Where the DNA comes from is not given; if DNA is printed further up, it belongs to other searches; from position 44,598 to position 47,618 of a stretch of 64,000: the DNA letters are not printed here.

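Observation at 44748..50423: Head-to-head pair of paralogous ~900-aa secreted HExxH proteins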

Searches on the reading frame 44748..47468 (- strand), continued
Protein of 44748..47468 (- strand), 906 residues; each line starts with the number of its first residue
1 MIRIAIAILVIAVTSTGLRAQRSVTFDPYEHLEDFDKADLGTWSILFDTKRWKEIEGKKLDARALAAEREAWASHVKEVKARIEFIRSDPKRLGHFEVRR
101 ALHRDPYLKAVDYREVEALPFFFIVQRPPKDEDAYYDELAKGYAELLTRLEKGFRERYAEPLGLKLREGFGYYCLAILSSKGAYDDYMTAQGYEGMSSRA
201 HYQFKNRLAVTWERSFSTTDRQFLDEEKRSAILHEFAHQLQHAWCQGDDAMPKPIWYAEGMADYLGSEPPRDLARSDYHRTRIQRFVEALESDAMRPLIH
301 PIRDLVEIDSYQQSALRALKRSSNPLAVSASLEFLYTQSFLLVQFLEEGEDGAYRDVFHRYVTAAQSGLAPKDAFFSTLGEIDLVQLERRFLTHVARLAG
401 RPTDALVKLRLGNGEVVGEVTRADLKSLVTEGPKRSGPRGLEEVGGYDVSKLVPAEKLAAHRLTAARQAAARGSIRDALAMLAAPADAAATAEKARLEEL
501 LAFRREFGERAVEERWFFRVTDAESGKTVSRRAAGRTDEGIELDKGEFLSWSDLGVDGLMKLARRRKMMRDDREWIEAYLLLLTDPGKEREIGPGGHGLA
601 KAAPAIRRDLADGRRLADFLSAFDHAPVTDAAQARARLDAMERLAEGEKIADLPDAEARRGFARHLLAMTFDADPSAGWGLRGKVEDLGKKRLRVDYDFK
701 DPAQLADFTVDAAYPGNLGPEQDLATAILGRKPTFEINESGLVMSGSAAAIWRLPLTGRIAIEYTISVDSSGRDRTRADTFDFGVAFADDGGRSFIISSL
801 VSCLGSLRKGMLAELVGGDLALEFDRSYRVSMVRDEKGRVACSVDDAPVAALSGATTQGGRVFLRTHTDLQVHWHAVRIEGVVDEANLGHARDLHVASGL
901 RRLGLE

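Call 45: predict_structure(alignment_id=A3)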
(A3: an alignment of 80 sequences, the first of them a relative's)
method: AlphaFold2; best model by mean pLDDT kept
length: 906 residues; sequences in the alignment: 80
mean_pLDDT: 89.7   pTM: 0.74
mean pLDDT of the five models: 89.7, 88.4, 87.9, 87.5, 87.0
residues with pLDDT >= 90: 662; 70-90: 173; 50-70: 61; < 50: 10
segments of 3 or more residues with pLDDT < 50: 720-728
pLDDT, mean of each block of 10 residues (from residue 1): 77 60 90 97 96 98 96 98 95 92 94 96 96 94 95 97 95 95 93 81 95 72 80 97 96 96 84 79 95 95 94 89 80 95 96 97 97 93 96 96 95 91 70 68 91 91 94 94 84 95 97 97 92 96 95 95 95 93 90 82 94 86 92 93 83 89 95 83 95 97 94 64 50 89 92 95 95 62 90 85 78 78 91 94 94 79 90 97 93 91 89
secondary structure, 60 per line:
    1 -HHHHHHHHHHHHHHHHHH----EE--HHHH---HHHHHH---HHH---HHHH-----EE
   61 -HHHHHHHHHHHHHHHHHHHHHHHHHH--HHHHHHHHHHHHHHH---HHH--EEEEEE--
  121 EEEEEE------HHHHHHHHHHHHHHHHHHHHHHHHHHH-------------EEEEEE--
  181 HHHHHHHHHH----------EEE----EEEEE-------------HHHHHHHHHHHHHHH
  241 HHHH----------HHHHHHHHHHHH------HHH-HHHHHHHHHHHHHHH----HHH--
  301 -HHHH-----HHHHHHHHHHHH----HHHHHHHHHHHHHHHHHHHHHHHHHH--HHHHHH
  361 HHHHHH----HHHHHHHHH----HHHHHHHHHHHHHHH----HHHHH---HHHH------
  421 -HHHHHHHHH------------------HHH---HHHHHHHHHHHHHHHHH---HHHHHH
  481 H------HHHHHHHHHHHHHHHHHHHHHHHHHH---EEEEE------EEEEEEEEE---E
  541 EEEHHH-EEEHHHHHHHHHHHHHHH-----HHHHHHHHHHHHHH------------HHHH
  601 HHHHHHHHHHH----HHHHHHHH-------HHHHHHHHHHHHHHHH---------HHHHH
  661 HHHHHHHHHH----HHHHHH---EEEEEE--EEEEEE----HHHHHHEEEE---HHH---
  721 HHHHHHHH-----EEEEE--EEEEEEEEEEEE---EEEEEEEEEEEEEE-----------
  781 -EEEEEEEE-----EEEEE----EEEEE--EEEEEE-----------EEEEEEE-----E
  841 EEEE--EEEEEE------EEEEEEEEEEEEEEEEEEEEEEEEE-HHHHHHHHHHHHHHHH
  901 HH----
elements in order (helices of 4 or more, strands of 3 or more residues): H2-19 H28-31 H35-40 H50-53 H62-87 H90-104 E113-118 E121-126 H133-159 E173-178 H181-190 E201-203 E208-212 H226-244 H255-266 H277-291 H302-305 H311-322 H327-352 H355-366 H371-379 H384-398 H403-407 H411-414 H422-430 H455-471 H475-481 H488-513 E517-521 E528-536 E540-543 E548-550 H551-565 H571-584 H597-611 H616-623 H631-646 H656-670 H675-680 E684-689 E692-697 H702-707 E708-711 H721-728 E734-738 E741-752 E756-769 E782-789 E795-799 E804-808 E811-816 E828-834 E840-844 E847-852 E859-883 H885-902
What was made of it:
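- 44748..47468 (-): Gene A, 906 aa (NCBI R3F20_18045): exported multidomain HExxH protein. AlphaFold model pLDDT 89.7, pTM 0.74 (call 45).
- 46692..46694 (-): Gene A E259, predicted third zinc ligand (W..EGMAD motif). D263 is the second-shell acid. Lies on helix 255-266 (call 45).
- On MEROPS M9 / Pfam Peptidase_M9 (PF01752): Only ~80 residues precede the catalytic domain (call 45).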

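Call 49: find_encoding_contigs(protein=P0006, flank=8000, max_places=2)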
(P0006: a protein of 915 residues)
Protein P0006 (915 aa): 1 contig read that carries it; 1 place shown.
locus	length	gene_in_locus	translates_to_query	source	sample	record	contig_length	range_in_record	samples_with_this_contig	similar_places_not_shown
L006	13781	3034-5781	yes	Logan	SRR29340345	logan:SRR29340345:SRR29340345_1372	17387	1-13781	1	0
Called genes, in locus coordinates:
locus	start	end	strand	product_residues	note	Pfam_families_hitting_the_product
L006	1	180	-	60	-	?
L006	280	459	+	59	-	PF04324:Fer2_BFD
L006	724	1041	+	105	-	PF01909:NTP_transf_2, PF18765:Polbeta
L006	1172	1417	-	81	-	-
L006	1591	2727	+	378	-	-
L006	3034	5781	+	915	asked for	-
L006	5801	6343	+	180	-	PF00849:PseudoU_synth_2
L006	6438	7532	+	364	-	-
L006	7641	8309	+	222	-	-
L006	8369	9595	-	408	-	PF00571:CBS (faint), PF01769:MgtE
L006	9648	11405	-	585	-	PF01074:Glyco_hydro_38N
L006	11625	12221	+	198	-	-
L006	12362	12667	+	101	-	-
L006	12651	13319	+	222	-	PF08843:AbiEii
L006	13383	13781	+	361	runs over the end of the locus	-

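Call 50: find_encoding_contigs(protein=P0007, flank=8000, max_places=2)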
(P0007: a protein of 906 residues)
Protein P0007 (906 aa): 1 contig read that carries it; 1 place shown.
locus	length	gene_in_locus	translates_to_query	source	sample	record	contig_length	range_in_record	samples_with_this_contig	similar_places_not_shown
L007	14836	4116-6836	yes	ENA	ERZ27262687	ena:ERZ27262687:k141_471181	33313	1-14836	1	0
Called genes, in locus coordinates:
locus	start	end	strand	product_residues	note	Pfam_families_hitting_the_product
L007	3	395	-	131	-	?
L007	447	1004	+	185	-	PF03602:Cons_hypoth95, PF05175:MTS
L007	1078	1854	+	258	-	-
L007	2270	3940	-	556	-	PF13243:SQHop_cyclase_C (weak)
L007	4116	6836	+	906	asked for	-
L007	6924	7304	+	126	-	PF01588:tRNA_bind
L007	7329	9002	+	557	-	PF02463:SMC_N, PF13476:AAA_23 (faint)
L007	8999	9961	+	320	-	-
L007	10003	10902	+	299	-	PF01479:S4, PF00849:PseudoU_synth_2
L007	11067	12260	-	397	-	PF21687:T2SSK_1st (faint), PF12836:HHH_3 (faint), PF03934:T2SSK (weak)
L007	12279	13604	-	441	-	PF00263:Secretin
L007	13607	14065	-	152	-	-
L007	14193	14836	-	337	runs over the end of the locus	PF00072:Response_reg, PF00990:GGDEF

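Call 52: fold_search(model_id=the predicted structure, library=pdb)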
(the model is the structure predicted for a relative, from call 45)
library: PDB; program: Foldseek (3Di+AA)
matches with E <= 10: 807; with E <= 0.001: 99
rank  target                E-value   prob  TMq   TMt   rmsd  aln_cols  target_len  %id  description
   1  3o0w_A                3.7e-05  1.00  0.11  0.36  13.1       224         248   14  Structural basis of carbohydrate recognition by calreticulin (released 2010-09-29)
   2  3o0x_A                4.6e-05  1.00  0.11  0.35  13.1       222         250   14  Structural basis of carbohydrate recognition by calreticulin (released 2010-09-29)
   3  4b1m_B                7.5e-05  1.00  0.13  0.65   5.7       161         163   12  CARBOHYDRATE BINDING MODULE CBM66 FROM BACILLUS SUBTILIS (released 2012-12-12)
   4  5lk5_A                7.5e-05  1.00  0.12  0.36  13.9       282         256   13  Crystal structure of the globular domain of human calreticulin mutant D71K (released 2016-08-31)
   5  3pos_A                7.9e-05  1.00  0.11  0.33  13.8       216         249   14  Crystal structure of the globular domain of human calreticulin (released 2011-03-09)
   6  4azz_A                9.0e-05  1.00  0.13  0.64   5.8       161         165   12  Carbohydrate binding module CBM66 from Bacillus subtilis (released 2012-07-25)
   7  4b1m_C                1.0e-04  1.00  0.13  0.63   6.0       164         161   11  CARBOHYDRATE BINDING MODULE CBM66 FROM BACILLUS SUBTILIS (released 2012-12-12)
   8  3o0x_B                1.0e-04  1.00  0.11  0.36  13.1       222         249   14  Structural basis of carbohydrate recognition by calreticulin (released 2010-09-29)
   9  2np0_A                1.0e-04  1.00  0.15  0.11  18.4       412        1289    7  Crystal structure of the Botulinum neurotoxin type B complexed with synaptotagamin-II ectodomain (released 2006-12-26)
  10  9f2b_B                1.1e-04  1.00  0.12  0.09  20.6       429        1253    7  Focused refinement of SV2B luminal domain and BoNT/A1 complex (released 2025-03-12)
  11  3pow                  1.1e-04  1.00  0.11  0.34  13.7       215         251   14  Crystal structure of the globular domain of human calreticulin (released 2011-03-09)
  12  9ea9_A                1.2e-04  1.00  0.13  0.10  29.6       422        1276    7  Crystal structure of BoNT/A-NTNH-HA70 -VHH_F12-VHH_H7-Fab_NTNH complex (released 2025-09-17)
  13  3o0v                  1.2e-04  1.00  0.11  0.35  13.2       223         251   14  Crystal structure of the calreticulin lectin domain (released 2010-09-29)
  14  4jqt_A                1.4e-04  1.00  0.15  0.31   4.4       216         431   10  Crystal structure of a putative glycosyl hydrolase (BT3469) from Bacteroides thetaiotaomicron VPI-5482 at 2.49 A resol (released 2013-04-17)
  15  5lk5_B                1.7e-04  1.00  0.11  0.33  13.8       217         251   14  Crystal structure of the globular domain of human calreticulin mutant D71K (released 2016-08-31)
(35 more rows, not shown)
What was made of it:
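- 44820..45428 (-): Gene A C-terminal ConA-like/CBM66-like beta-sandwich, residues ~681-883, followed by a terminal helix 885-902. Foldseek finds lectins and calreticulin (call 52).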

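Call 60: list_cluster_members(proteins=[P0004, P0008, P0010, P0011, P0014, P0018, P0023, P0032, P0041, P0068])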
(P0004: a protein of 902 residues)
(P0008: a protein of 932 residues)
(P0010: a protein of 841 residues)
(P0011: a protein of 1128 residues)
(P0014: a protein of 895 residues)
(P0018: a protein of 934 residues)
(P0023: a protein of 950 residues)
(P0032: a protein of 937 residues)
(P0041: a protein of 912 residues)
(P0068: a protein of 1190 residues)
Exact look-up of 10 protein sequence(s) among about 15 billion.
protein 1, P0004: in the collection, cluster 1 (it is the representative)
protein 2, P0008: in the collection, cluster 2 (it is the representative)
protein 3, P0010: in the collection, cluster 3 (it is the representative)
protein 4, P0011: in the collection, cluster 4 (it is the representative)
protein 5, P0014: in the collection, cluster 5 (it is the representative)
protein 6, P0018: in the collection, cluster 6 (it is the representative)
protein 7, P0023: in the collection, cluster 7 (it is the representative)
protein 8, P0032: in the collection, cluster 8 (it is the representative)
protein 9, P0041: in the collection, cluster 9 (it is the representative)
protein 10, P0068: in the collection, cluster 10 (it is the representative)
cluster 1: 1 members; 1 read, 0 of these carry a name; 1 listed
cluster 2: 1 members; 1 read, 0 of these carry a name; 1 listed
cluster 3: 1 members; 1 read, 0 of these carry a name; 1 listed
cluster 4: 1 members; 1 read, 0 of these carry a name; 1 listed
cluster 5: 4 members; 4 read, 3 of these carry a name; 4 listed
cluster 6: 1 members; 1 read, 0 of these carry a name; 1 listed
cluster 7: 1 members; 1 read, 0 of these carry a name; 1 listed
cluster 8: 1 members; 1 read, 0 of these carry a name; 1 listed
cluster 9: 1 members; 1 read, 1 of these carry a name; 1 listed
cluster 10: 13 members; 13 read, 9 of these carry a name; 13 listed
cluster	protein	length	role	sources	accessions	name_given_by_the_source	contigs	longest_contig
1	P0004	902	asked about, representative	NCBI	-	-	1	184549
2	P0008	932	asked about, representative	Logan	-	-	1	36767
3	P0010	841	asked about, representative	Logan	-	-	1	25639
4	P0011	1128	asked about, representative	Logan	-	-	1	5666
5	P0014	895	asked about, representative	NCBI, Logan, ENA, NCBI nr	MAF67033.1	MAG: hypothetical protein CMJ84_15420 [Planctomycetes bacterium] | hypothetical protein [Planctomycetota bacterium]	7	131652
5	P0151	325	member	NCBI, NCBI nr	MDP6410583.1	MAG: hypothetical protein QGI46_14505, partial [Planctomycetota bacterium] | hypothetical protein [Planctomycetota bacterium]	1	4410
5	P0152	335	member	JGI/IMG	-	hypothetical protein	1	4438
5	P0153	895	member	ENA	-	-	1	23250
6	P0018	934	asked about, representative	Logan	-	-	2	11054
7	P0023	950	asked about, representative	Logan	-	-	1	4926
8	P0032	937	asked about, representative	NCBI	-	-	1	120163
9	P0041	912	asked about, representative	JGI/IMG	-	hypothetical protein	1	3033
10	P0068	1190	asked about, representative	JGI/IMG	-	hypothetical protein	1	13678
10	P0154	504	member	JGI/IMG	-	hypothetical protein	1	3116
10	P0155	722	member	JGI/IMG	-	hypothetical protein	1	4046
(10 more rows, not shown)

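Call 80: find_related_loci(query=A7, collection=genome_contigs, flank=8000)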
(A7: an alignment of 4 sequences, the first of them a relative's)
Query A7 (902 aa) in genome_contigs; peptide patterns used: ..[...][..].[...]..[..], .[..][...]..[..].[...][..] (x = any residue, [..] = any of these).
600 stretches matched a pattern (row limit reached: there are more); 6 encode a relative of the query (tblastn E <= 1e-3); 6 distinct loci.
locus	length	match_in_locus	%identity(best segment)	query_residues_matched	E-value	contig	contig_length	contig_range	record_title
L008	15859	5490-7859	29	82-878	2e-71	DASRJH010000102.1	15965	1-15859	MAG TPA_asm: Planctomycetota bacterium isolate SMAG_U10131 k141_85463, whole genome shotgun sequence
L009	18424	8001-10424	29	85-900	2e-70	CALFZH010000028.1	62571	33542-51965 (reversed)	MAG TPA_asm: uncultured bacterium isolate SRR1506984_bin.22_CONCOCT_v1.1_MAG genome assembly, contig: ERZ761607.560, who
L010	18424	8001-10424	27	87-900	5e-61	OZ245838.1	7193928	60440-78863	MAG: Planctomycetota bacterium isolate c745feeb-1740-47bf-bbe2-8d90712da449 genome assembly, chromosome: 1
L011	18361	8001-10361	28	85-878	2e-58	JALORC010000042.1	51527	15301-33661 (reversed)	MAG: Planctomycetota bacterium isolate Prado171 scaffold_502, whole genome shotgun sequence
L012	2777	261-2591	27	101-900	6e-47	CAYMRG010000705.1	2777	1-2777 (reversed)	MAG TPA_asm: uncultured candidatus Brocadiaceae bacterium isolate SRP298887_co1_71 genome assembly, contig: NODE_54125_l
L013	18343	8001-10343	28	90-878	6e-67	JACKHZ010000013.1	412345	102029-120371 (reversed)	MAG: Planctomycetota bacterium isolate HK-STAS-PLAN-31 HK-STAS-PLAN-31_13, whole genome shotgun sequence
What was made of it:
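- Tried and rejected: A7 then gave 6 Planctomycetota loci (call 80).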

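Call 107: find_encoding_contigs(protein=P0032, flank=10000, max_places=1)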
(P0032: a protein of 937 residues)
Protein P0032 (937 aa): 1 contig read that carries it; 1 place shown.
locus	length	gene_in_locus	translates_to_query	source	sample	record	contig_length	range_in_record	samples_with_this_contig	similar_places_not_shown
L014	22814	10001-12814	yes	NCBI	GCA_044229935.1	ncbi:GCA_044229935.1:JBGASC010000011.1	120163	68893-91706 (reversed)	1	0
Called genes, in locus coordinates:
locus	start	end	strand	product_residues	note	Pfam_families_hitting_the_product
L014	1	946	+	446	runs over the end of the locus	PF07586:HXXSHH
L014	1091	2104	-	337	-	PF01436:NHL (faint)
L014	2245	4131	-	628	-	PF00932:LTD (faint)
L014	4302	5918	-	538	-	PF13517:FG-GAP_3, PF01839:FG-GAP (weak), PF13517:FG-GAP_3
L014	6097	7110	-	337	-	PF13606:Ank_3 (faint), PF12796:Ank_2, PF13637:Ank_4, PF13857:Ank_5, PF00023:Ank (weak)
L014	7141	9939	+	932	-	-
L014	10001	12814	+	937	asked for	-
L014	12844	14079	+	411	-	PF06792:UPF0261, PF23189:UPF0261_C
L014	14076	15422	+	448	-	PF01547:SBP_bac_1, PF13416:SBP_bac_8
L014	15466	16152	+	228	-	-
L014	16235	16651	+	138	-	-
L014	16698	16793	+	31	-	-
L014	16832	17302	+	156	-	PF00111:Fer2, PF01799:Fer2_2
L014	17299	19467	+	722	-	PF20256:MoCoBD_2, PF02738:MoCoBD_1, PF20256:MoCoBD_2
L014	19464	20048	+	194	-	-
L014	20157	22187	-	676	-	-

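Call 108: find_encoding_contigs(protein=P0057, flank=10000, max_places=1)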
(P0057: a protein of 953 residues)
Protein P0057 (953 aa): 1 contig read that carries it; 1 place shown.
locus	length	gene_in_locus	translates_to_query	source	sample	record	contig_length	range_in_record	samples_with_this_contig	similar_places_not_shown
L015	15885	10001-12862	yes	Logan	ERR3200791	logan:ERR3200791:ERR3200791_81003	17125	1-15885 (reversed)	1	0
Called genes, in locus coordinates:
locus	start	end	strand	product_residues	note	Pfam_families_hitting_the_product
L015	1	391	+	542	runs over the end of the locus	?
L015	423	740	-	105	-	-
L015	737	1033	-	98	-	-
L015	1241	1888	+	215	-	PF03915:AIP3, PF11172:DUF2959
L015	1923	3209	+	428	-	-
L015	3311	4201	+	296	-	PF00561:Abhydrolase_1, PF12146:Hydrolase_4 (weak), PF12697:Abhydrolase_6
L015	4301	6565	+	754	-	PF04542:Sigma70_r2 (weak), PF04545:Sigma70_r4 (weak), PF08281:Sigma70_r4_2, PF13620:CarboxypepD_reg (faint)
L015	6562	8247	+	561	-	PF13620:CarboxypepD_reg, PF17210:SdrD_B (faint), PF17802:SpaA (faint), PF13620:CarboxypepD_reg (weak)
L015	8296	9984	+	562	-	PF13620:CarboxypepD_reg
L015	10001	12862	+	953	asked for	-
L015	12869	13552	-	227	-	-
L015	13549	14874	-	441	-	PF00884:Sulfatase, PF01663:Phosphodiest (weak), PF16347:SGSH_C (weak)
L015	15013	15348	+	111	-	PF09685:MamF_MmsF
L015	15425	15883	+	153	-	?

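Call 109: find_encoding_contigs(protein=P0025, flank=10000, max_places=1)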
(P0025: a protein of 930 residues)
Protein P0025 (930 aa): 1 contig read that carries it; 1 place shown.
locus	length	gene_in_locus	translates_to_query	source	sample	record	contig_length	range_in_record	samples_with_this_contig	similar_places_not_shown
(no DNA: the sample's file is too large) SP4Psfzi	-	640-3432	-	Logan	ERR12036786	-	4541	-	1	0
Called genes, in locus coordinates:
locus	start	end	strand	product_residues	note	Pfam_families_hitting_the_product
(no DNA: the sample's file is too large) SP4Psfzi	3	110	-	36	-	?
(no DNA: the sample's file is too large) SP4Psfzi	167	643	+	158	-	-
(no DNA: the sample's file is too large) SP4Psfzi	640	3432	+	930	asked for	-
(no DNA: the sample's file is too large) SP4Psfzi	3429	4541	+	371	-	?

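Call 112: find_encoding_contigs(protein=P0038, flank=10000, max_places=2)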
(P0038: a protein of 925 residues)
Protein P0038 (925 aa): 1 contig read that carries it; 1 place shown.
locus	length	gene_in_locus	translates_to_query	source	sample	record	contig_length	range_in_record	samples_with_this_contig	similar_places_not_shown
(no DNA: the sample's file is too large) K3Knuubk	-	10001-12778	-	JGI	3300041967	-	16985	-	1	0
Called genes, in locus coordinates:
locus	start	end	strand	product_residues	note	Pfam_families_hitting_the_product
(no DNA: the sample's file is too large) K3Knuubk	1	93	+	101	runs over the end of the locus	-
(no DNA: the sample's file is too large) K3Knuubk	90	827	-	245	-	-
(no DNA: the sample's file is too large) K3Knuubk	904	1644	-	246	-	-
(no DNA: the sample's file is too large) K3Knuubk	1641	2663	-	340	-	PF20030:bpMoxR, PF01078:Mg_chelatase (faint), PF07726:AAA_3, PF07728:AAA_5, PF17863:AAA_lid_2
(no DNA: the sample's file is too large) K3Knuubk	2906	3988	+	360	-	PF13795:HupE_UreJ_2, PF04955:HupE_UreJ (weak)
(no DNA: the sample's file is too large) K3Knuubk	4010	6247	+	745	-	PF07626:PSD3, PF16841:CBM60, PF07637:PSD5, PF07631:PSD4, PF07627:PSCyt3, PF07624:PSD2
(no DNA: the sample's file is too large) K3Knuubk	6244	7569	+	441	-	PF07586:HXXSHH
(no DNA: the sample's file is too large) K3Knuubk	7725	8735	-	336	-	-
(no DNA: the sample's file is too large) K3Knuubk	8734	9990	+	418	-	PF01979:Amidohydro_1, PF07969:Amidohydro_3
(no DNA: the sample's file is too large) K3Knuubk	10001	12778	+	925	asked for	-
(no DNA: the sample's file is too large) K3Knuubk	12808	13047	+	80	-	?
